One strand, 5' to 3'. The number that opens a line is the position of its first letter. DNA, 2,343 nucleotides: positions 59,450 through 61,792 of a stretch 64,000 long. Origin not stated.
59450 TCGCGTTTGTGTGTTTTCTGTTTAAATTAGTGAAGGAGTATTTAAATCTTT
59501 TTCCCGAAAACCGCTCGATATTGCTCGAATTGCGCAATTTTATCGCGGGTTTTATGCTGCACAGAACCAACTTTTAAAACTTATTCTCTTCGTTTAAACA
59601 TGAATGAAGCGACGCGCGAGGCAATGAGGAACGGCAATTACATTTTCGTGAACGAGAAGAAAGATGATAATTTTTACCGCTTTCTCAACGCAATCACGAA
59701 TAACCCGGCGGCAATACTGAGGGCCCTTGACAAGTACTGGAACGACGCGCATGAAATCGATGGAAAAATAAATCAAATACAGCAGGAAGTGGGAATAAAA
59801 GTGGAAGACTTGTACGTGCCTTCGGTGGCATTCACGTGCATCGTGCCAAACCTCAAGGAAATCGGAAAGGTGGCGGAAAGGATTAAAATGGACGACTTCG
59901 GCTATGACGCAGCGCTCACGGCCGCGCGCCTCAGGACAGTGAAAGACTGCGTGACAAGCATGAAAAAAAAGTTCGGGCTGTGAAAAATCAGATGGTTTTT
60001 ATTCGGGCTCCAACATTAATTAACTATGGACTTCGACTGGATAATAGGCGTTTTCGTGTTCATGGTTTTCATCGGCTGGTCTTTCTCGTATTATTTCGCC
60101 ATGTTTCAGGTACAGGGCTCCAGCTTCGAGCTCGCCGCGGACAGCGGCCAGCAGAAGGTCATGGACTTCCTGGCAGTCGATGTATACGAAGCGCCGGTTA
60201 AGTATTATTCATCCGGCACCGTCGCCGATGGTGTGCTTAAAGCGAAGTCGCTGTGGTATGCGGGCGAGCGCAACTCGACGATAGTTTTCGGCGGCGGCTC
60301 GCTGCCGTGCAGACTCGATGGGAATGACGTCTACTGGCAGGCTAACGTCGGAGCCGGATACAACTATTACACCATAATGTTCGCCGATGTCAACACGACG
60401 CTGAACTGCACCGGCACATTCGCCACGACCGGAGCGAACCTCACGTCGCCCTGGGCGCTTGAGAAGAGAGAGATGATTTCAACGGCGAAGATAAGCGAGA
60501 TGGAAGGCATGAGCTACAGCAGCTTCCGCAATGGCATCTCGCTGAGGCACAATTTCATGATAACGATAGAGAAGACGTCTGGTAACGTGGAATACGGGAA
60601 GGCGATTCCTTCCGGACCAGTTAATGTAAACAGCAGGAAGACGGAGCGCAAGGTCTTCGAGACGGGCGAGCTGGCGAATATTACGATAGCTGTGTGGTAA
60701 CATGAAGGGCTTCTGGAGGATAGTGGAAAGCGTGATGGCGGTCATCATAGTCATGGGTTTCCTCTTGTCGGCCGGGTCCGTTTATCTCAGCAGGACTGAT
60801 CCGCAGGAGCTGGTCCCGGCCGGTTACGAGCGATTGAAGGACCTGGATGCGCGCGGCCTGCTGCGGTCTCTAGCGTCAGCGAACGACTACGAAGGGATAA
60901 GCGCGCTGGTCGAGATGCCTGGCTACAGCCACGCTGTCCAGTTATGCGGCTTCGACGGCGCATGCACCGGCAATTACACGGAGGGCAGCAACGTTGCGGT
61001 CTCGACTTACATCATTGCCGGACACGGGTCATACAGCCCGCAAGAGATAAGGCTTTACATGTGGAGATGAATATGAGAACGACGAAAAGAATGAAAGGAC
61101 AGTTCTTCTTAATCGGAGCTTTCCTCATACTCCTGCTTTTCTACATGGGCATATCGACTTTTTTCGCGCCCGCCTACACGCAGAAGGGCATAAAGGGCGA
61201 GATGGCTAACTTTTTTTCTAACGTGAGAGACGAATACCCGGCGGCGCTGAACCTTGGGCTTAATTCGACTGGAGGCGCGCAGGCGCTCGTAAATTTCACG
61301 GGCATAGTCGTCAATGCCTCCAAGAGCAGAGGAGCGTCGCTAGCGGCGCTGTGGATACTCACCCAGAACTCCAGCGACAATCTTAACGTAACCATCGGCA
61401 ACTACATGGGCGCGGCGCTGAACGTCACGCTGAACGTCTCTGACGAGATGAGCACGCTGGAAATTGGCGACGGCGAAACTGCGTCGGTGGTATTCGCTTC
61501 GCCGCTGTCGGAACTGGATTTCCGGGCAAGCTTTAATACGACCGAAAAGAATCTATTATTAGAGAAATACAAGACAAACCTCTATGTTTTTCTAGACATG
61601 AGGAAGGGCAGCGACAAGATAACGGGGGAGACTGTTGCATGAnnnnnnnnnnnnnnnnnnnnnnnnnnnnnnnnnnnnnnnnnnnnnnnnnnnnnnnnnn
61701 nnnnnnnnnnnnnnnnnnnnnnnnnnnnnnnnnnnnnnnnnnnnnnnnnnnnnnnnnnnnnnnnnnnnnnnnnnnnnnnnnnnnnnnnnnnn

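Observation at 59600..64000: Cluster of four archaeal type-IV-pilin-like genes plus a membrane-anchored protein and a long coiled-coil protein; no assembly ATPase in view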

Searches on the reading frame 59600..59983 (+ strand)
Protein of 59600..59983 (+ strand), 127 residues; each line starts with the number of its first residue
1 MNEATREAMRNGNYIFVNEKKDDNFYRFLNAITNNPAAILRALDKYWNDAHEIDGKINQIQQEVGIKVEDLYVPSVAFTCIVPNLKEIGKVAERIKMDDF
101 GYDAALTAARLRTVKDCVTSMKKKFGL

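Call 7: search_protein_families(library=pfam, proteins=[window:59600-59983:+], max_evalue=1)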
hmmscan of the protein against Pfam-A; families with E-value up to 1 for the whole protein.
window:59600-59983:+ (127 aa): 2 families
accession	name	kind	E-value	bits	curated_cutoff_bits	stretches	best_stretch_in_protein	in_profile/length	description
PF24132.1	DUF7399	-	0.068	14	27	1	5-70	55-114/134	Family of unknown function (DUF7399)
PF07260.16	ANKH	-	0.21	11.3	22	1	9-78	69-138/344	Progressive ankylosis protein (ANKH)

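Call 8: search_protein_families(library=ncbifam, proteins=[window:59600-59983:+], max_evalue=1)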
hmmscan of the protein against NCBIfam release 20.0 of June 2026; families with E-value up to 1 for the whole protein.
window:59600-59983:+ (127 aa): 0 families

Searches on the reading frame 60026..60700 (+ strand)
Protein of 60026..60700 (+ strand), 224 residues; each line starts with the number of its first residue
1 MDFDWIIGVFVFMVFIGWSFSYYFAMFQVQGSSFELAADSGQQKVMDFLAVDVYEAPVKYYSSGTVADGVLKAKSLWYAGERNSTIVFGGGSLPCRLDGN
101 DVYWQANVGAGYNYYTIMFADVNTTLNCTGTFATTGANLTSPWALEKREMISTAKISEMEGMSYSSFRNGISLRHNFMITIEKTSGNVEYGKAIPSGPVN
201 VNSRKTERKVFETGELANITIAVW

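Call 7: search_protein_families(library=pfam, proteins=[window:60026-60700:+], max_evalue=1)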
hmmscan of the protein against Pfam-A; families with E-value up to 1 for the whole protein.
window:60026-60700:+ (224 aa): 1 family
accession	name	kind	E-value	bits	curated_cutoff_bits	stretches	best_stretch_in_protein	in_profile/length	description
PF23958.1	DUF7287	-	0.063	14.3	27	0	3-32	8-37/157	Family of unknown function (DUF7287)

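Call 8: search_protein_families(library=ncbifam, proteins=[window:60026-60700:+], max_evalue=1)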
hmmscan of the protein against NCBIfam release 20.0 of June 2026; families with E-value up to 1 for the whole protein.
window:60026-60700:+ (224 aa): 1 family
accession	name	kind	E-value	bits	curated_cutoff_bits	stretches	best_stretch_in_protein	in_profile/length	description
NF040969.1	cytb_ExtP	equivalog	0.086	12.7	290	1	2-28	106-132/205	selenite/tellurite reduction operon b-type cytochrome ExtP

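Call 50: search_protein_families(library=pfam, alignment_id=A2, max_evalue=0.1)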
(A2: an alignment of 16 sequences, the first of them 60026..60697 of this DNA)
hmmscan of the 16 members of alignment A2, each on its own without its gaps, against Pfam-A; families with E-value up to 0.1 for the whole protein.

A. member 1, window:60026-60697:+ (224 aa): 1 family
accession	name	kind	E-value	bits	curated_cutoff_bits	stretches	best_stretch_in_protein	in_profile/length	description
PF23958.1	DUF7287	-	0.063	14.3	27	0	3-32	8-37/157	Family of unknown function (DUF7287)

B. families by the number of members that match (of 16 scanned): 2 families
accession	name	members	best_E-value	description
PF23958.1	DUF7287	6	0.011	Family of unknown function (DUF7287)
PF18045.7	ISP3_C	1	0.05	ISP3 C-terminal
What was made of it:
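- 60026..60700 (+): P2, 224 aa. N-terminal hydrophobic helix without a K/R-G leader (MDFDW...), then an extracellular-type domain (5 N-glycosylation sequons, 2 conserved Cys). Probable leaderless pilin-like subunit or anchor. Weak DUF7287 hits in 6/16 members, best E=0.011 (call 50).
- On DUF7287 / DUF7288 (PF23958 / PF23959): P2: best E=0.011 in 6/16 members, N-terminal helix only (call 50).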

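Call 87: search_solved_structures(query=A2, max_evalue=1)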
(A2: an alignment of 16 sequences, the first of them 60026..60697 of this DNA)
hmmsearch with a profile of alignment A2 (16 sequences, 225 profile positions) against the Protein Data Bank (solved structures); distinct sequences matched with E-value up to 1: 4.
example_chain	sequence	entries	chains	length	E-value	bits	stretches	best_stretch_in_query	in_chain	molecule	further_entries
9gsx_A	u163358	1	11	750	0.098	15.9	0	152-188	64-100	Flagellin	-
3l8q_A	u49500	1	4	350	0.14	15.4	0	57-125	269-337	Cellulosomal scaffoldin adaptor protein B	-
6iat_E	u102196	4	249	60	0.81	12.9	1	155-201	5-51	Arstotzka protein | Uncharacterized protein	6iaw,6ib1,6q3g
2mim_A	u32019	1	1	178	0.98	12.6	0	85-132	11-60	CD3 epsilon protein,CD3 glycoprotein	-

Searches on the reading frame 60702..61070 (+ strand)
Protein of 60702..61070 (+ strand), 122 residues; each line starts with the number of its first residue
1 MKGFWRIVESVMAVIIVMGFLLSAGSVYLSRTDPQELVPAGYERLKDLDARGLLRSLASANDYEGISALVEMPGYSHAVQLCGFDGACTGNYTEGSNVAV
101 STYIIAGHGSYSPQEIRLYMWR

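Call 7: search_protein_families(library=pfam, proteins=[window:60702-61070:+], max_evalue=1)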
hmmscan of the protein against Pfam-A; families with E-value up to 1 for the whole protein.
window:60702-61070:+ (122 aa): 1 family
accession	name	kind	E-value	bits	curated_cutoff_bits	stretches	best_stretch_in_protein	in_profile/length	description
PF01545.26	Cation_efflux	-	0.03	14.5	26.6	1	8-48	29-69/198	Cation efflux family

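Call 8: search_protein_families(library=ncbifam, proteins=[window:60702-61070:+], max_evalue=1)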
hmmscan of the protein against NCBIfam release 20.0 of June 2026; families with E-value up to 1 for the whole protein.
window:60702-61070:+ (122 aa): 2 families
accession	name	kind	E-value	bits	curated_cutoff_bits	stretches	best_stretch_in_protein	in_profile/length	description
NF008646.0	PRK11639.1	equivalog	0.055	13.2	167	1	29-100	51-121/171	zinc uptake transcriptional repressor Zur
TIGR01686.1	FkbH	subfamily_domain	0.17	11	146.65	1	43-71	38-66/323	FkbH domain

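Call 51: search_protein_families(library=pfam, alignment_id=A3, max_evalue=0.1)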
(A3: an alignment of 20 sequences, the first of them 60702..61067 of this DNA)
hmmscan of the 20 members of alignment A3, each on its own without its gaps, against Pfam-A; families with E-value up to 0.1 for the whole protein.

A. member 1, window:60702-61067:+ (122 aa): 1 family
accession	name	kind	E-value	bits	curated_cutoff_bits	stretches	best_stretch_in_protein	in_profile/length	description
PF01545.26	Cation_efflux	-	0.03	14.5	26.6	1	8-48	29-69/198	Cation efflux family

B. families by the number of members that match (of 20 scanned): 4 families
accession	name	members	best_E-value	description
PF23959.1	DUF7288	2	0.045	Family of unknown function (DUF7288)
PF01545.26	Cation_efflux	1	0.03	Cation efflux family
PF08329.16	ChitinaseA_N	1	0.045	Chitinase A, N-terminal domain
PF20307.4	divDNAB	1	0.057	Divergent DnaB-like ATPase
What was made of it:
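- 60702..61070 (+): P3, 122 aa. Class-III-type N-terminus MKG|FWRIVES with invariant G(-1), W(+2) and E(+6), and two conserved Cys. Predicted minor pilin. DUF7288 only 2/20 at E=0.045 (call 51).
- On DUF7287 / DUF7288 (PF23958 / PF23959): P3: 2/20 at E=0.045 (call 51).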

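Call 85: search_solved_structures(query=A3, max_evalue=1)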
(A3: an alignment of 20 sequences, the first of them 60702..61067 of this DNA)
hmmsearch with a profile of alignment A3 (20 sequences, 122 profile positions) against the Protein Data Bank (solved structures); distinct sequences matched with E-value up to 1: 0.
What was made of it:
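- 60702..61070 (+): No PDB relative (call 85).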

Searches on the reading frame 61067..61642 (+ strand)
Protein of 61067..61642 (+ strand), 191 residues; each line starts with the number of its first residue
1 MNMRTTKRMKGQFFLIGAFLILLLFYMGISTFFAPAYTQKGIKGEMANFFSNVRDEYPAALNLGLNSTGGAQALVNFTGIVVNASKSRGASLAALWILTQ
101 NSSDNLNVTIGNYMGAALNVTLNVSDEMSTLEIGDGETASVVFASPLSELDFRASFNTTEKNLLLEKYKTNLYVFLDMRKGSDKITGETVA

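Call 7: search_protein_families(library=pfam, proteins=[window:61067-61642:+], max_evalue=1)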
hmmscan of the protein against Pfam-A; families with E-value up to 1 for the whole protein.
window:61067-61642:+ (191 aa): 0 families

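Call 8: search_protein_families(library=ncbifam, proteins=[window:61067-61642:+], max_evalue=1)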
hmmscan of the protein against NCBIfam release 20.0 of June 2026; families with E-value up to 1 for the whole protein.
window:61067-61642:+ (191 aa): 0 families

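Call 52: search_protein_families(library=pfam, alignment_id=A4, max_evalue=0.1)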
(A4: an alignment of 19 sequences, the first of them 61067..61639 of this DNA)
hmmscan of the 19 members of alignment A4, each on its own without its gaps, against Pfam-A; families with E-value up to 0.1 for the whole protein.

A. member 1, window:61067-61639:+ (191 aa): 0 families

B. families by the number of members that match (of 19 scanned): 3 families
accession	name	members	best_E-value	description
PF20814.2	CAA3_Cox_suIV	1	0.012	CAA3-type cytochrome c oxidase subunit IV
PF17886.7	ArsA_HSP20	1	0.017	HSP20-like domain found in ArsA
PF20061.4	DUF6460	1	0.057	Domain of unknown function (DUF6460)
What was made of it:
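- P2-P4 have no significant family assignment (calls 50-52).
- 61067..61642 (+): P4, 191 aa. Class-III-type N-terminus ..MKG|QFFLIGA, 8 sequons. Predicted minor pilin. No Pfam family (call 52).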

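Call 86: search_solved_structures(query=A4, max_evalue=1)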
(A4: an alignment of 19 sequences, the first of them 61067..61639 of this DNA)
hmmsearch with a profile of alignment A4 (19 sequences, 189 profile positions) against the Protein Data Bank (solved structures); distinct sequences matched with E-value up to 1: 2.
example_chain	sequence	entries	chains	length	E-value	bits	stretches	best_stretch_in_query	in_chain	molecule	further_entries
8bl3_A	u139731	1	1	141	0.0022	20.9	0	99-146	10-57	scIg12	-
8bl6_A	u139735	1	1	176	0.0031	20.4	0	98-146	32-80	dIG14-scdim-EF62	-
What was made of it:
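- P2, P3 and P4 have no significant family or structure match (calls 50-52, 85-87).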
